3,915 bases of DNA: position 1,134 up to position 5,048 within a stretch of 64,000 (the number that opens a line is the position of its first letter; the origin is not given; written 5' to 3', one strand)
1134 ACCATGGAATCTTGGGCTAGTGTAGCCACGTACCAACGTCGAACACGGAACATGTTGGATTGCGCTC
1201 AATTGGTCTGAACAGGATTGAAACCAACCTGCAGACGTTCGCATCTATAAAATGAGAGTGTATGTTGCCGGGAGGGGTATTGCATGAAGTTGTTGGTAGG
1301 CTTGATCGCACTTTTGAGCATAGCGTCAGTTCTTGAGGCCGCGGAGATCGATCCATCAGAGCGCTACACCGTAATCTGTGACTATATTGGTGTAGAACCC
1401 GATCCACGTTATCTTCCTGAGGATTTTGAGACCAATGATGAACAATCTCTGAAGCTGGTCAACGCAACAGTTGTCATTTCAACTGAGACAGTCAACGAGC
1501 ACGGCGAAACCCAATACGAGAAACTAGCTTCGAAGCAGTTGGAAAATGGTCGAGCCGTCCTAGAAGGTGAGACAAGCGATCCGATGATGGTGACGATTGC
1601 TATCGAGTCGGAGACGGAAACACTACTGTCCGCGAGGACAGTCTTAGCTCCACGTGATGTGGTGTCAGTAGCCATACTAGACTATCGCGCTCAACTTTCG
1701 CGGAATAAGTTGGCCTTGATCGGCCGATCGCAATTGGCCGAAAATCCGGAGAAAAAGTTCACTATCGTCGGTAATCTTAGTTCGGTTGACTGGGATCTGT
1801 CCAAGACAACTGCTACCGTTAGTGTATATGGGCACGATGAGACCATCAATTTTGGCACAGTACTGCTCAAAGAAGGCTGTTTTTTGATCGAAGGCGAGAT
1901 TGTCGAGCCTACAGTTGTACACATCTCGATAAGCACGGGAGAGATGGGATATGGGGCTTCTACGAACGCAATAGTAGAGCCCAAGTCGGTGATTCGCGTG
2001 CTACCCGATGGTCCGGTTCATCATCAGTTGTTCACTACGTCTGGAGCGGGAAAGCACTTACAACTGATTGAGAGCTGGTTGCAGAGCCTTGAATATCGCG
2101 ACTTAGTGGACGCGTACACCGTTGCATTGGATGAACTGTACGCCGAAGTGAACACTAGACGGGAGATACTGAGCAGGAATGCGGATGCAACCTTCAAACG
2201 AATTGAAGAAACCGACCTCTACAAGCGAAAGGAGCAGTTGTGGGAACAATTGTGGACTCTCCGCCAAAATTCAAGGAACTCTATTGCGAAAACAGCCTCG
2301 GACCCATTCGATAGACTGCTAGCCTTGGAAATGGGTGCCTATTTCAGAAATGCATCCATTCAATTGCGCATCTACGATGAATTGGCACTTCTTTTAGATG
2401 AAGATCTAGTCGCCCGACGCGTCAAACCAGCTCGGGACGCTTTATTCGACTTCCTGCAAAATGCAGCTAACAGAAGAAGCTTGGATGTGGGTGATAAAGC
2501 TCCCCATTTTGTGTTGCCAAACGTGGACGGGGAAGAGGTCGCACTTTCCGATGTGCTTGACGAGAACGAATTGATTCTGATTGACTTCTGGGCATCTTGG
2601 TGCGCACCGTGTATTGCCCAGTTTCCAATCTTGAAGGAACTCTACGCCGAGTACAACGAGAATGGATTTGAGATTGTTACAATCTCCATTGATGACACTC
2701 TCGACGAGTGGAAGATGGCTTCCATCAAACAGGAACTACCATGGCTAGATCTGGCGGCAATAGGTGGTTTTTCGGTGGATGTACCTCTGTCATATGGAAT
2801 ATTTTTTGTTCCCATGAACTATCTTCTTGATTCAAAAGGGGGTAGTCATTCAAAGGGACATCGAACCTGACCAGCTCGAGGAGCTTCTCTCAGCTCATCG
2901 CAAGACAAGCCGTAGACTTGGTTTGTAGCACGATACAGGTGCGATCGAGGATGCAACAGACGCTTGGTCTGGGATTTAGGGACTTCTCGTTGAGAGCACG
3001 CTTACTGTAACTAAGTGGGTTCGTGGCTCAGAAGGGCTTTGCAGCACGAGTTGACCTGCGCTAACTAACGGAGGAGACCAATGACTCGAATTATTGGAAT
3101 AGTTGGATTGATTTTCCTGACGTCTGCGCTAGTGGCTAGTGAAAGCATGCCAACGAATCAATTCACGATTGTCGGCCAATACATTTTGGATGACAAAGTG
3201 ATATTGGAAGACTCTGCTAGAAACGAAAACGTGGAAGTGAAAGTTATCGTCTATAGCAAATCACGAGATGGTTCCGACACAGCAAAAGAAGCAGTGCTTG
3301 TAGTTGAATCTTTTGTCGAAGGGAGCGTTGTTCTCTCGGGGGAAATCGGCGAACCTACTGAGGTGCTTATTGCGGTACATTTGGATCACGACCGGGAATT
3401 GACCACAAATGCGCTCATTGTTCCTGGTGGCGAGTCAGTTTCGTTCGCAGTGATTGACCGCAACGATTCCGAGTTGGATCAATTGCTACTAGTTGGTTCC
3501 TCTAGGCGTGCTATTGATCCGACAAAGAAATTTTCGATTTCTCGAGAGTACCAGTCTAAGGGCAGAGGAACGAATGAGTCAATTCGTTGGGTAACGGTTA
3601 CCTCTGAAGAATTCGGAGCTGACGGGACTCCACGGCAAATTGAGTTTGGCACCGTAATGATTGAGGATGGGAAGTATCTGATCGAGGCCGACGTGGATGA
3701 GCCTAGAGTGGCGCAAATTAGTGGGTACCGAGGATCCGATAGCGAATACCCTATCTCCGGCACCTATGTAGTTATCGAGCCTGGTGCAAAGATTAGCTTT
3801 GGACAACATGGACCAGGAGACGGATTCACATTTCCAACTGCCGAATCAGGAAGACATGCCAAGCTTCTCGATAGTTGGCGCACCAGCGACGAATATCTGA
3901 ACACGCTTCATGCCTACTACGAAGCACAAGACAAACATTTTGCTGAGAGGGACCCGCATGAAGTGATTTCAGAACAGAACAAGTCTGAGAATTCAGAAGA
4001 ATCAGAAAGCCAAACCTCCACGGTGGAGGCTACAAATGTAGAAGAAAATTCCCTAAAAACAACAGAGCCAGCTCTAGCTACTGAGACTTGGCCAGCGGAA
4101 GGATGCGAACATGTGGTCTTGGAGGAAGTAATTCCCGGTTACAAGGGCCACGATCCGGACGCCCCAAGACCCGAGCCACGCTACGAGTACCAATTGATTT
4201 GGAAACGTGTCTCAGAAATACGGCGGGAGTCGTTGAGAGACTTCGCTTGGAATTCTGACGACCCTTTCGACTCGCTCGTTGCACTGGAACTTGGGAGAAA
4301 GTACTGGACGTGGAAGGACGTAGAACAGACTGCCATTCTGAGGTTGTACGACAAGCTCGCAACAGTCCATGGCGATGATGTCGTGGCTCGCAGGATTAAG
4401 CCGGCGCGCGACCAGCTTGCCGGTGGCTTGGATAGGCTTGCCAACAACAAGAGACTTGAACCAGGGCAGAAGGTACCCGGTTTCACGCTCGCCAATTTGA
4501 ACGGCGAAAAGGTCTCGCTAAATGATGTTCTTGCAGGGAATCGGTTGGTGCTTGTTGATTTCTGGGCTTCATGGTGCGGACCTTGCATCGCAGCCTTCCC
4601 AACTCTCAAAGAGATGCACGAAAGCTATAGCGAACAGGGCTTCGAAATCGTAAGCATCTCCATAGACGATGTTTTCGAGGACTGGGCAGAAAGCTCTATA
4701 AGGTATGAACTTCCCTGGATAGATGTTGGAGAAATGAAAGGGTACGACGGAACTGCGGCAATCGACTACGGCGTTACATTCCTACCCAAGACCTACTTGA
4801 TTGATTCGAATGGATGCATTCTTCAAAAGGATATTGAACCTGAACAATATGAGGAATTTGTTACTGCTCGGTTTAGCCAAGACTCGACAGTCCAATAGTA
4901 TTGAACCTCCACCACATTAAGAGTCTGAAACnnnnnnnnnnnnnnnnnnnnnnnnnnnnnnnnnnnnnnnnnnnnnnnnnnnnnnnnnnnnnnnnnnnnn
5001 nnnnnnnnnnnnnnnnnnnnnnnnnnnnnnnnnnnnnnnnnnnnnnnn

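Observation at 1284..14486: Array of ~600-aa secreted 'double beta-module + acidic linker + TlpA-thioredoxin' paralogues, interleaved with secreted Trx-ankyrin fusions and an FGE-fold protein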

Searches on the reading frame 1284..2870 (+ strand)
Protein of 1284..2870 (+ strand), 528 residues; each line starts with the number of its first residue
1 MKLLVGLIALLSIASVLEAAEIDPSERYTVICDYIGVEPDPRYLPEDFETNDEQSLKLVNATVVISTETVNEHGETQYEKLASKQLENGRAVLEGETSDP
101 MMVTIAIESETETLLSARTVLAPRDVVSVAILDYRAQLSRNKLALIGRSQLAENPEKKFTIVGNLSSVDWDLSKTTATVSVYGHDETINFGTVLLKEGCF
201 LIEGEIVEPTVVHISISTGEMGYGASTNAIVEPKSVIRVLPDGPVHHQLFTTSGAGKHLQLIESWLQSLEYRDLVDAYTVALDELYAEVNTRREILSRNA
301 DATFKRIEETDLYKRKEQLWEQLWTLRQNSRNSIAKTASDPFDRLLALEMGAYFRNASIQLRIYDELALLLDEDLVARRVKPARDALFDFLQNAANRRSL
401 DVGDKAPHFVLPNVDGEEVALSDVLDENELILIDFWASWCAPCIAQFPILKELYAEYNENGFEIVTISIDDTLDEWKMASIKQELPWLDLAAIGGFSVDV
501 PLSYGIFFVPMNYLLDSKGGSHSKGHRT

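Call 3: search_protein_families(library=pfam, proteins=[window:1284-2870:+], max_evalue=0.01)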
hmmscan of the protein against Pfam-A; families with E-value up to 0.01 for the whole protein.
window:1284-2870:+ (528 aa): 6 families
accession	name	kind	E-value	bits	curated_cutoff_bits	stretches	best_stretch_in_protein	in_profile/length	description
PF00578.27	AhpC-TSA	-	1e-15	58.2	26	1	402-480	1-77/124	AhpC/TSA family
PF13905.12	Thioredoxin_8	-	3.6e-14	53.3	27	1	429-519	2-92/94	Thioredoxin-like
PF08534.16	Redoxin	-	1.8e-13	50.9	26.6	1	402-473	2-74/148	Redoxin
PF00085.26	Thioredoxin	-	6.7e-09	36.1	23.5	1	423-482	13-71/103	Thioredoxin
PF14289.11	DUF4369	-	8.7e-07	29.9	25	0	70-116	21-60/91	Domain of unknown function (DUF4369)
PF00255.25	GSHPx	-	0.0077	16.2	27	0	413-467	8-59/108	Glutathione peroxidase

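Call 6: search_protein_families(library=ncbifam, proteins=[window:1284-2870:+], max_evalue=0.01)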
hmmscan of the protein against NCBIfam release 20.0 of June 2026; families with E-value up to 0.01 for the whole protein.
window:1284-2870:+ (528 aa): 17 families
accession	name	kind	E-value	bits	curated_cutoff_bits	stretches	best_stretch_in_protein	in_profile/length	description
NF002854.0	PRK03147.1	subfamily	3e-19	69.6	170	1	394-472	30-106/176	thiol-disulfide oxidoreductase ResA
NF047696.1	ThlDiSintTplARhiz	equivalog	6.7e-12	45.6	230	1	407-476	78-145/219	thiol:disulfide interchange protein TlpA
NF041054.1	WAxxUGC_long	equivalog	1.8e-10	40.6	300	1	393-475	72-150/354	ResA-like WAxxUGC motif-containing protein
TIGR01068.1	thioredoxin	equivalog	5.4e-10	39.3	96.8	1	423-475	9-60/101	thioredoxin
TIGR00385.1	dsbE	subfamily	3.1e-09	36.6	123.15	1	401-519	35-148/173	DsbE family thiol:disulfide interchange protein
NF006898.0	PRK09381.1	equivalog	5.7e-08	33.1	138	1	422-470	15-62/109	thioredoxin TrxA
NF008229.0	PRK10996.1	equivalog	7.7e-08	32.2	125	1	414-459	38-83/141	thioredoxin TrxC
NF010625.0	PRK14018.1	equivalog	1e-07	30.9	522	1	417-483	45-111/521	bifunctional peptide-methionine (S)-S-oxide reductase MsrA/peptide-methionine (R)-S-oxide reductase MsrB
NF041202.1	StoA_CxxC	exception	5.8e-07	29.5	210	1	405-519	32-142/163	endospore biogenesis thiol-disulfide oxidoreductase StoA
TIGR02661.1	MauD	equivalog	7.6e-07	28.8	188.6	1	400-525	46-163/189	methylamine dehydrogenase accessory protein MauD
NF006960.0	PRK09437.1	equivalog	1e-06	28.7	140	1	399-472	3-75/156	thioredoxin-dependent thiol peroxidase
NF047697.1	ThioredTrxAClost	equivalog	5.4e-06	26.5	140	1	422-460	11-49/105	thioredoxin TrxA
NF038285.1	deiodinase_rel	hypoth_equivalog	2.5e-05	23.9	250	1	398-480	174-257/347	deiodinase family protein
TIGR01130.1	ER_PDI_fam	subfamily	4e-05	23.3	344.25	1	424-481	359-415/476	protein disulfide-isomerase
NF011941.0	PRK15412.1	equivalog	6.3e-05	22.6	359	1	394-519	33-153/185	thiol:disulfide interchange protein DsbE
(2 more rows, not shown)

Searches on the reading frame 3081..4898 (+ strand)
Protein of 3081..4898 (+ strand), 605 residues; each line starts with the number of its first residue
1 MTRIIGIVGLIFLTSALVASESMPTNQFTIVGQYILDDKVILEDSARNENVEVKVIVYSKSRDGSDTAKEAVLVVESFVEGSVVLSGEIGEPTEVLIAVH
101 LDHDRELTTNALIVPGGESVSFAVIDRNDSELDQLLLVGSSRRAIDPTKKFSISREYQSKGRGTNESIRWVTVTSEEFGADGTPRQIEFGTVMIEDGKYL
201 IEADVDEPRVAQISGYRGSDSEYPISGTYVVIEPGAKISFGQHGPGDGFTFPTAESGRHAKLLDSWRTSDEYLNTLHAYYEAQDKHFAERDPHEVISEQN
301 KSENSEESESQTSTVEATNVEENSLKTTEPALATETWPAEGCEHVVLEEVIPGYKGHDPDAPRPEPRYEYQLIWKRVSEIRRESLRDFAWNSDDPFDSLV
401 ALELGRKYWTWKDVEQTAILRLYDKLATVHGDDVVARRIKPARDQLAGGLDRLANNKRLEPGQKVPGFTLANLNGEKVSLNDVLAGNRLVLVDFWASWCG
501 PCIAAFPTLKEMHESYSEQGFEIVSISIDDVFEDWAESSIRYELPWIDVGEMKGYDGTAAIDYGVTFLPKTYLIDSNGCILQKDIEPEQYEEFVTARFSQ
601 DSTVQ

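Call 3: search_protein_families(library=pfam, proteins=[window:3081-4898:+], max_evalue=0.01)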
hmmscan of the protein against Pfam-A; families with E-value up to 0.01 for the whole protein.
window:3081-4898:+ (605 aa): 6 families
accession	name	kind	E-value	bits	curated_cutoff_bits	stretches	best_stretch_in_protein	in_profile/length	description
PF00578.27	AhpC-TSA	-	1e-17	64.6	26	1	461-580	1-121/124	AhpC/TSA family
PF08534.16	Redoxin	-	2e-15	57.3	26.6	1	461-589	2-137/148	Redoxin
PF13905.12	Thioredoxin_8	-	5.4e-15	55.9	27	1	487-578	1-92/94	Thioredoxin-like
PF00085.26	Thioredoxin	-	1.7e-09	38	23.5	1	482-535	13-65/103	Thioredoxin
PF00255.25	GSHPx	-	0.00098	19.1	27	1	469-526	5-59/108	Glutathione peroxidase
PF00837.23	T4_deiodinase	-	0.0036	17.1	27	1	455-536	69-152/237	Iodothyronine deiodinase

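Call 6: search_protein_families(library=ncbifam, proteins=[window:3081-4898:+], max_evalue=0.01)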
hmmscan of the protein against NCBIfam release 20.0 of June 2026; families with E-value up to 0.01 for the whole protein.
window:3081-4898:+ (605 aa): 17 families
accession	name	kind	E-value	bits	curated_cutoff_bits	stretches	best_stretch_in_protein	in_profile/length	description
NF002854.0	PRK03147.1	subfamily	4.1e-19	69.1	170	1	454-589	31-160/176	thiol-disulfide oxidoreductase ResA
TIGR00385.1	dsbE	subfamily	3.4e-17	62.6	123.15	1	462-589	37-159/173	DsbE family thiol:disulfide interchange protein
NF047696.1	ThlDiSintTplARhiz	equivalog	2.7e-13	50.2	230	1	462-583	74-196/219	thiol:disulfide interchange protein TlpA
TIGR01068.1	thioredoxin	equivalog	1.1e-10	41.6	96.8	1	482-532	9-58/101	thioredoxin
NF041054.1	WAxxUGC_long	equivalog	2.3e-10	40.3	300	1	463-582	82-196/354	ResA-like WAxxUGC motif-containing protein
NF011941.0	PRK15412.1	equivalog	5.7e-09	35.8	359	1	461-585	41-163/185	thiol:disulfide interchange protein DsbE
NF006898.0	PRK09381.1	equivalog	6.3e-08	33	138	1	481-529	15-62/109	thioredoxin TrxA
NF008229.0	PRK10996.1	equivalog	3.2e-07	30.1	125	1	472-518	37-83/141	thioredoxin TrxC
NF047697.1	ThioredTrxAClost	equivalog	1.8e-06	28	140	1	481-519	11-49/105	thioredoxin TrxA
NF041202.1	StoA_CxxC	exception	6.9e-06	26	210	1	468-587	36-151/163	endospore biogenesis thiol-disulfide oxidoreductase StoA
TIGR01126.1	pdi_dom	equivalog_domain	8.6e-06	26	107.2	1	480-529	6-56/105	protein disulfide-isomerase domain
NF009668.0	PRK13189.1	equivalog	1.3e-05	24.6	211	1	461-533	12-83/224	peroxiredoxin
NF006960.0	PRK09437.1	equivalog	4.2e-05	23.5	140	1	458-531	3-75/156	thioredoxin-dependent thiol peroxidase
NF010625.0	PRK14018.1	equivalog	4.7e-05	22.1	522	1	479-579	48-151/521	bifunctional peptide-methionine (S)-S-oxide reductase MsrA/peptide-methionine (R)-S-oxide reductase MsrB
TIGR01130.1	ER_PDI_fam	subfamily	0.00014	21.5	344.25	1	479-529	10-60/476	protein disulfide-isomerase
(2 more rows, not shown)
